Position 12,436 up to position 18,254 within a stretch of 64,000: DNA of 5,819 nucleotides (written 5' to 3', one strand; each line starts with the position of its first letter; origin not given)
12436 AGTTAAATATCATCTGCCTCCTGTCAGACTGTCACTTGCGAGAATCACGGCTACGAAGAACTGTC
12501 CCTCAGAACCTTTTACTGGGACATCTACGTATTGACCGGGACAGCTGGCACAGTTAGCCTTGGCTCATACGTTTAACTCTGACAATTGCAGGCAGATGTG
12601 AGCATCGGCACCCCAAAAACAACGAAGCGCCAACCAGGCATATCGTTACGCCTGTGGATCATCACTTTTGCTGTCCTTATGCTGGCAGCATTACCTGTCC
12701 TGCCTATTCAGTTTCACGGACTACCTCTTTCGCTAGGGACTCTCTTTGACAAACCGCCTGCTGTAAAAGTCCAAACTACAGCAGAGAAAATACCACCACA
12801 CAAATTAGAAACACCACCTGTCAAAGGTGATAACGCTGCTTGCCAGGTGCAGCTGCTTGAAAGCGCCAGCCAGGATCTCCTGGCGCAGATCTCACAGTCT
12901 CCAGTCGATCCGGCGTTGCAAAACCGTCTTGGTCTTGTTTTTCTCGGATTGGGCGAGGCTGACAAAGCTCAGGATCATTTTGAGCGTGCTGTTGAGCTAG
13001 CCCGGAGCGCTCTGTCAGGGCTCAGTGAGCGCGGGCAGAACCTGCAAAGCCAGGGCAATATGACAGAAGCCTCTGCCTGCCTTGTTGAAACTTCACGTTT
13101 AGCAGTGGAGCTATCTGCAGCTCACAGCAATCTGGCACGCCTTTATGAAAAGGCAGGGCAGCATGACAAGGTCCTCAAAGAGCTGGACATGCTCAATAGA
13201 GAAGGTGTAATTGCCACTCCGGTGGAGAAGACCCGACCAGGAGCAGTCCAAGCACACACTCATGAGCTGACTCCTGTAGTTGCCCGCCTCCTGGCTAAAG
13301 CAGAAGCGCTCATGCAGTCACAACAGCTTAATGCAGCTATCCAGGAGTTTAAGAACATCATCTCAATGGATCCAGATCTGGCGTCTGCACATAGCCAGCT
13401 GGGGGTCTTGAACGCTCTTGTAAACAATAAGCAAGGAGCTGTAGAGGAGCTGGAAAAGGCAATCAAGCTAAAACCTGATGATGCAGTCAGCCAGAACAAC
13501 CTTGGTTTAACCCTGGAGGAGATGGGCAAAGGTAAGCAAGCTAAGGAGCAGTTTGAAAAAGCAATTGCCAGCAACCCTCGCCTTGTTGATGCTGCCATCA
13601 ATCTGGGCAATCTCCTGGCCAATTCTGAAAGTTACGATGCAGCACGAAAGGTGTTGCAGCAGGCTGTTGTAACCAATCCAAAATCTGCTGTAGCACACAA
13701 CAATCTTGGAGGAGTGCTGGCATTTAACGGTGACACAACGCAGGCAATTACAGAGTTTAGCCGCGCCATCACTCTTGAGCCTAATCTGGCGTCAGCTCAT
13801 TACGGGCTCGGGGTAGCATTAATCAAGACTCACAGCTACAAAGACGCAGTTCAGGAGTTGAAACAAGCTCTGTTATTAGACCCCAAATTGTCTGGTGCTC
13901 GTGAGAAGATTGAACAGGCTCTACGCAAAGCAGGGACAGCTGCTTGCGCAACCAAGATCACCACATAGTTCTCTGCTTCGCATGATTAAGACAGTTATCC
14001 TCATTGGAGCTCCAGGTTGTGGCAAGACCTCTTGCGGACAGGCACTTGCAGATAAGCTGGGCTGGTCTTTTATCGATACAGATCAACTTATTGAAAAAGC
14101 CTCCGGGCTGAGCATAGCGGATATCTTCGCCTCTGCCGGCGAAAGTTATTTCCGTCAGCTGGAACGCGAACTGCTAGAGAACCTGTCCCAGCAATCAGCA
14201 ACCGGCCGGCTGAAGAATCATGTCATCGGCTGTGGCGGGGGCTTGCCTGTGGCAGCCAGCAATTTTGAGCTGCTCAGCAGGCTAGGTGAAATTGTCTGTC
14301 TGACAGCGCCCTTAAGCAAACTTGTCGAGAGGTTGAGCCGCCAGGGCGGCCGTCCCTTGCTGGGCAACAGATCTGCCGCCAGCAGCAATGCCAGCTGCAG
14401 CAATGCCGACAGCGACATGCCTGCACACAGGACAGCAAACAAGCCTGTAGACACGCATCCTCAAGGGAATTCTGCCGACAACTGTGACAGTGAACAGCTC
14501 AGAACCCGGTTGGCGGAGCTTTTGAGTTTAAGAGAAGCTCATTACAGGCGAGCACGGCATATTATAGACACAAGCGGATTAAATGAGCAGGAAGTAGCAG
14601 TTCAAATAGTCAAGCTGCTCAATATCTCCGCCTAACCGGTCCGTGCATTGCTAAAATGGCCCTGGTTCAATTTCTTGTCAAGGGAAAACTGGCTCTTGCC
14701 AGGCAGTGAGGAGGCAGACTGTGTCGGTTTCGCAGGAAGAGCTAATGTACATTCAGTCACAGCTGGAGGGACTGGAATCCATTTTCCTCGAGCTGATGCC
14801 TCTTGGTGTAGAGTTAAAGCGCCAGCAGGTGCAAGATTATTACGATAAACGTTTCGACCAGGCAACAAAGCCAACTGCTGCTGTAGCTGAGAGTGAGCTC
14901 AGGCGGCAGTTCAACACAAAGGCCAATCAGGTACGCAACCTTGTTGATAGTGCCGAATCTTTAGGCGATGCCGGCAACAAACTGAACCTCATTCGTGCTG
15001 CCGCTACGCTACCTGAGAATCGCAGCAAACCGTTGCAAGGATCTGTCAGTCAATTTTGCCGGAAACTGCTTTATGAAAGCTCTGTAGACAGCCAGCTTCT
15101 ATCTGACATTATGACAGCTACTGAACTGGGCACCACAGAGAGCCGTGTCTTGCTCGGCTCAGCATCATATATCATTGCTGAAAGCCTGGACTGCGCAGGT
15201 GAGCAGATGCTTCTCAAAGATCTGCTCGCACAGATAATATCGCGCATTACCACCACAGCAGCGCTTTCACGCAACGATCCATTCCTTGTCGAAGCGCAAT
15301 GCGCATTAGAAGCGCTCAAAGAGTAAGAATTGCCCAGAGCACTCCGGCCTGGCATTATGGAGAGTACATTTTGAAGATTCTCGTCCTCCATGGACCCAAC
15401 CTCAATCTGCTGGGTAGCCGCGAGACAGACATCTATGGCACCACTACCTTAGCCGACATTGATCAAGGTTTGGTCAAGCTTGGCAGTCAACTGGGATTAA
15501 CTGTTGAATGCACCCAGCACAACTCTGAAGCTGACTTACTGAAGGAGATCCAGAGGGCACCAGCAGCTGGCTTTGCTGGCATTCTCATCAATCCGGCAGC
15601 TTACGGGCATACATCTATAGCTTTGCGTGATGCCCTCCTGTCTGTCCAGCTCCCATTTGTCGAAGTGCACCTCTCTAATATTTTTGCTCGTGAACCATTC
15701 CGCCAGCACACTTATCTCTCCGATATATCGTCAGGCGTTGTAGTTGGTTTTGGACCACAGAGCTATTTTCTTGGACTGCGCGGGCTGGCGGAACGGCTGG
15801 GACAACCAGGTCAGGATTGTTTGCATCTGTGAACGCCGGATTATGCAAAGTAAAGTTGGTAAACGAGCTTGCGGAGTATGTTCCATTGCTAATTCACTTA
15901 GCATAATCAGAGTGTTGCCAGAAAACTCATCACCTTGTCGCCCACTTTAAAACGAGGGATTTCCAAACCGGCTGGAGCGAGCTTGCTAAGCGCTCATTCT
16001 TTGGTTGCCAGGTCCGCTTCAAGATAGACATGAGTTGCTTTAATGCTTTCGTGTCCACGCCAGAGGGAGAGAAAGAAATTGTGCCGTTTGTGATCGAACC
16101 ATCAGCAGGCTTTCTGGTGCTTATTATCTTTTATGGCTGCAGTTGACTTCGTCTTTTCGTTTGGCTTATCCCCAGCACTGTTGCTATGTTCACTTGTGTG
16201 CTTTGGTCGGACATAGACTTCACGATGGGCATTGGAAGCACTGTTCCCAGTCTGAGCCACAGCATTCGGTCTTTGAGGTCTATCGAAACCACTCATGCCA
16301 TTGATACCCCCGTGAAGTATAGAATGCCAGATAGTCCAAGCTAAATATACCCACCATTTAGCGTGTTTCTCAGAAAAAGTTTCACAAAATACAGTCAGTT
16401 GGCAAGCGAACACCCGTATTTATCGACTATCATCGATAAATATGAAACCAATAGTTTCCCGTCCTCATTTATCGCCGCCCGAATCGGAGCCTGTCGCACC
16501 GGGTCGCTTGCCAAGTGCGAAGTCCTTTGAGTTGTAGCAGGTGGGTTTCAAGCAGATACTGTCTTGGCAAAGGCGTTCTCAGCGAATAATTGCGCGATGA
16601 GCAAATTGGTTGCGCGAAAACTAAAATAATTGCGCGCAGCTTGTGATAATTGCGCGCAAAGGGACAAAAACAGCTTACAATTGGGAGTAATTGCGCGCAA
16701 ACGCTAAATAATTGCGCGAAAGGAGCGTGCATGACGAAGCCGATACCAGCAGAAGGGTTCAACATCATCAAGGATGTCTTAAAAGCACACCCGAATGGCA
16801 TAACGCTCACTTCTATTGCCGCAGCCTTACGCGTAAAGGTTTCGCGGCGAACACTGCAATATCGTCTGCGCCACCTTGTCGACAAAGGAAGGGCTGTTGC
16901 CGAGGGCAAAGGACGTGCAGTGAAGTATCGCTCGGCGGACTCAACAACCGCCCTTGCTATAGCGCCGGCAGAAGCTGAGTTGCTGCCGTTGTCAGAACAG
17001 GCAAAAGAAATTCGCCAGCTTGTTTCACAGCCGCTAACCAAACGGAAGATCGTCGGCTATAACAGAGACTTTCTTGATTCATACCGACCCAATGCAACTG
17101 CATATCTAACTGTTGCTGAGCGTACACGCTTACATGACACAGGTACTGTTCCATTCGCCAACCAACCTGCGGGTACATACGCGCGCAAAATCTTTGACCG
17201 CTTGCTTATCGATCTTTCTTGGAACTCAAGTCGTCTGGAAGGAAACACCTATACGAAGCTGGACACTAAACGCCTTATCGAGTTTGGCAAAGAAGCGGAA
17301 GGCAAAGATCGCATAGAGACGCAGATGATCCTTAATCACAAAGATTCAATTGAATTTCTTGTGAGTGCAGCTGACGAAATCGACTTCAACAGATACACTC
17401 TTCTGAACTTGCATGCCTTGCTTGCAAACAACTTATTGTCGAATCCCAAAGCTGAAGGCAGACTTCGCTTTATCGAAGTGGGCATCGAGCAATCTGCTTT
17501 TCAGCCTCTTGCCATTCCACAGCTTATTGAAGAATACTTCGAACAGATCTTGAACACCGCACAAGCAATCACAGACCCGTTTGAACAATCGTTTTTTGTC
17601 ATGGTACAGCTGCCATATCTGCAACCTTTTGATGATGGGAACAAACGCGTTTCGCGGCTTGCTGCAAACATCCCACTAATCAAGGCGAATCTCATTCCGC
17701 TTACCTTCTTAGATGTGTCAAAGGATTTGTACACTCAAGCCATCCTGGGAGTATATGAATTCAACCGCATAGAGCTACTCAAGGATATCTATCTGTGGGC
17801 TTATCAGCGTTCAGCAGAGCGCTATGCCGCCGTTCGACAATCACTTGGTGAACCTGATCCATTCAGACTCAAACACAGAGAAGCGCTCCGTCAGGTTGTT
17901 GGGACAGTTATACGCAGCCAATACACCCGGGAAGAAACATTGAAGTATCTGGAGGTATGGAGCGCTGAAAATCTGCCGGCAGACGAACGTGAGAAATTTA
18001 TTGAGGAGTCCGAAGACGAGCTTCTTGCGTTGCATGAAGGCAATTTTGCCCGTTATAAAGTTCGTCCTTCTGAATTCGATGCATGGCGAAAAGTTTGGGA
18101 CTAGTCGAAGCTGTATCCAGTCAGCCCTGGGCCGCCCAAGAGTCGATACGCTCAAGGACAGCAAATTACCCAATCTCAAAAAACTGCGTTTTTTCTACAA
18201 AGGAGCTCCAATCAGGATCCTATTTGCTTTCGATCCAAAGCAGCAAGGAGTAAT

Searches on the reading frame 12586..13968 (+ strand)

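Call 86: search_protein_families(library=padloc, proteins=[window:12586-13968:+], max_evalue=0.001)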
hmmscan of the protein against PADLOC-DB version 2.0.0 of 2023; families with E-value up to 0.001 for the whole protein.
window:12586-13968:+ (460 aa): 2 families
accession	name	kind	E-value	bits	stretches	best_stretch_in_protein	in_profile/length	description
PDLC01101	PrimPol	-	0.00025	17.8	0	312-373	45-106/490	adaptation polymerase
PDLC01172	TPR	-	0.00082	16.3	0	212-273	69-125/448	TPR repeats containing protein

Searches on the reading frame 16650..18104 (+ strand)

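Call 3: search_protein_families(library=pfam, proteins=[window:16650-18104:+], max_evalue=0.01)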
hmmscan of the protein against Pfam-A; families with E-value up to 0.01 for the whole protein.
window:16650-18104:+ (484 aa): 1 family
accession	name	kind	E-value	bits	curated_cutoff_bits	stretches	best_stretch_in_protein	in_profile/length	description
PF02661.23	Fic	-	6e-11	43.5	24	1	246-341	2-91/93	Fic/DOC family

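Call 4: search_protein_families(library=padloc, proteins=[window:16650-18104:+], max_evalue=0.01)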
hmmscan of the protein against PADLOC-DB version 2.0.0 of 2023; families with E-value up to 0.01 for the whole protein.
window:16650-18104:+ (484 aa): 5 families
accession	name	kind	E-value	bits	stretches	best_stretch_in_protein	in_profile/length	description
PDLC04836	PDC-S04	-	7.3e-14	49.5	1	174-385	14-227/244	-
PDLC04840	PDC-S04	-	8.9e-14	49.7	1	177-365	3-196/227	-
PDLC03963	SoFic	-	5.1e-12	43.8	1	190-359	61-228/361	-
PDLC04837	PDC-S04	-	9.1e-10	36.2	1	181-367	21-207/234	-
PDLC04839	PDC-S04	-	4e-07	27.9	1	239-370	52-188/205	-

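Call 6: search_protein_families(library=ncbifam, proteins=[window:16650-18104:+], max_evalue=0.01)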
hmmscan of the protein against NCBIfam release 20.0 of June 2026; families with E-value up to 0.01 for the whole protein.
window:16650-18104:+ (484 aa): 0 families
